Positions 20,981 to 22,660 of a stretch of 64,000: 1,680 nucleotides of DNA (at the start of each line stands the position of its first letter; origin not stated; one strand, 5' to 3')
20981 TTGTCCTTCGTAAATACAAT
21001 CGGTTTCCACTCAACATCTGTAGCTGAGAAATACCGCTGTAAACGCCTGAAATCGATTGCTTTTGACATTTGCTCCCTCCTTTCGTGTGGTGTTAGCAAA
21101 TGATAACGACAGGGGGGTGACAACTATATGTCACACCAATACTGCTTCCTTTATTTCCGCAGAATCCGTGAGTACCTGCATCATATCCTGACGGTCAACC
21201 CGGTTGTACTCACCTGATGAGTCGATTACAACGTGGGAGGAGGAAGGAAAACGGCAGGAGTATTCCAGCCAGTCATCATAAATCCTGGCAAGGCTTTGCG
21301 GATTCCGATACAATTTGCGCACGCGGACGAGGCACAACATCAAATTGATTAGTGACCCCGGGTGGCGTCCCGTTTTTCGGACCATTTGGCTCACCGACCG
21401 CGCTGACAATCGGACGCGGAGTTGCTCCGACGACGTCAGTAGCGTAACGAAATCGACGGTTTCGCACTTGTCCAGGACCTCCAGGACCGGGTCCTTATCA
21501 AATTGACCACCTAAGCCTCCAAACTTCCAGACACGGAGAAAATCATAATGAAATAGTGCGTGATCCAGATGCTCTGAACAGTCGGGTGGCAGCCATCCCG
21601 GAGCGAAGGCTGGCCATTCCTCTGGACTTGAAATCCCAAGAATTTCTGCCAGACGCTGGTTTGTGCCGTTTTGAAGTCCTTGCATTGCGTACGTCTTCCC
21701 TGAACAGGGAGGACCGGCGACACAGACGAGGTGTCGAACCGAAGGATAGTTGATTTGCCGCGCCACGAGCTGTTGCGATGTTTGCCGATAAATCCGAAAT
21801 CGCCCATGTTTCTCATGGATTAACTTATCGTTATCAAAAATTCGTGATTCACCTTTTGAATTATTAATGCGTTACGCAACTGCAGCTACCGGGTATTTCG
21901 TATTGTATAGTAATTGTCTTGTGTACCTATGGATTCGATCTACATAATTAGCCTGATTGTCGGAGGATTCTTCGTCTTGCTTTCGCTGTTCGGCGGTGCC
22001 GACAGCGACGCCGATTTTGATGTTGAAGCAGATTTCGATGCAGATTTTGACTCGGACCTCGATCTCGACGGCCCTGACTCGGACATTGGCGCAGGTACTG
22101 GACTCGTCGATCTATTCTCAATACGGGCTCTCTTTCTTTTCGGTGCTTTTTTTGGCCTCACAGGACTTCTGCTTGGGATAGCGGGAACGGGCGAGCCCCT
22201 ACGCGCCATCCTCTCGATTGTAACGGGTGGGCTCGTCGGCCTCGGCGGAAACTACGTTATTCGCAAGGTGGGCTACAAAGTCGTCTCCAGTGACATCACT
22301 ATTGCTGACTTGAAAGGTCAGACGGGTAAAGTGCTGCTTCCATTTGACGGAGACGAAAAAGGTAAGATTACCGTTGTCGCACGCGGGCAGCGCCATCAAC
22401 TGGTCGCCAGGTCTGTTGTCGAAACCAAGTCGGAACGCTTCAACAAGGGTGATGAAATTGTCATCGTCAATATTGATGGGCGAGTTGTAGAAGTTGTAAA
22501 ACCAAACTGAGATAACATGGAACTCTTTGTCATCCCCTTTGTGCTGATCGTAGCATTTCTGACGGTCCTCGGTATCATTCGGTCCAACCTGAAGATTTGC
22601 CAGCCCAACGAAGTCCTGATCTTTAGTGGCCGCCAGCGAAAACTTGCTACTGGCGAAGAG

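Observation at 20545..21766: Rad52-family single-strand annealing protein plus a P-loop kinase-like gene embedded between uvrA and a flotillin operon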

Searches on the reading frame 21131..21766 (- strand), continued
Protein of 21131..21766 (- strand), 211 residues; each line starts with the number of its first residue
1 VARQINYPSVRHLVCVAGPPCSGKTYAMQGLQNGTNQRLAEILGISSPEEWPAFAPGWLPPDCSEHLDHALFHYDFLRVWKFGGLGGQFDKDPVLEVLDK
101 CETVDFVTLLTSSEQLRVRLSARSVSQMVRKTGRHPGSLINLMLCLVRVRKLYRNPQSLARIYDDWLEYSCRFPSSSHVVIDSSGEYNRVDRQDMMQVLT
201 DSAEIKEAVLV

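Call 66: search_protein_families(library=pfam, proteins=[L082:1749-2270:+, L082:2377-2913:+], max_evalue=0.01)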
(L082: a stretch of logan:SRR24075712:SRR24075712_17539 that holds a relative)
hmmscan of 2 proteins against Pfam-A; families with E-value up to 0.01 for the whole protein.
L082:1749-2270:+ (173 aa): 0 families

L082:2377-2913:+ (178 aa): 0 families

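Call 71: search_protein_families(library=pfam, proteins=[L082:1749-2270:+], max_evalue=10)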
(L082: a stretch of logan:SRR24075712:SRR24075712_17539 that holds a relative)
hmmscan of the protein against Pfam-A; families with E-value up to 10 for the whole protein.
L082:1749-2270:+ (173 aa): 0 families

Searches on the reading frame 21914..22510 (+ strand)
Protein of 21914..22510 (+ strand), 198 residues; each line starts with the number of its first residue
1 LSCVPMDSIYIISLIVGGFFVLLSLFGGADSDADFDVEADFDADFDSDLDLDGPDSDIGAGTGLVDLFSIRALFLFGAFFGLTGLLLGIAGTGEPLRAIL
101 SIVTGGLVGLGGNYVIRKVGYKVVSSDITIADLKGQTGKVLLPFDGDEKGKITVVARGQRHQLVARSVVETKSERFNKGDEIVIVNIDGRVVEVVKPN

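Call 3: search_protein_families(library=pfam, proteins=[window:21914-22510:+], max_evalue=1)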
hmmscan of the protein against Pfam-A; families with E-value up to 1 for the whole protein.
window:21914-22510:+ (198 aa): 1 family
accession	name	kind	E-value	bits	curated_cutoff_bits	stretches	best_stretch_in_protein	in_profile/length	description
PF01957.25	NfeD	-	0.0088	16.7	29.1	1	132-196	3-57/57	NfeD-like C-terminal, partner-binding domain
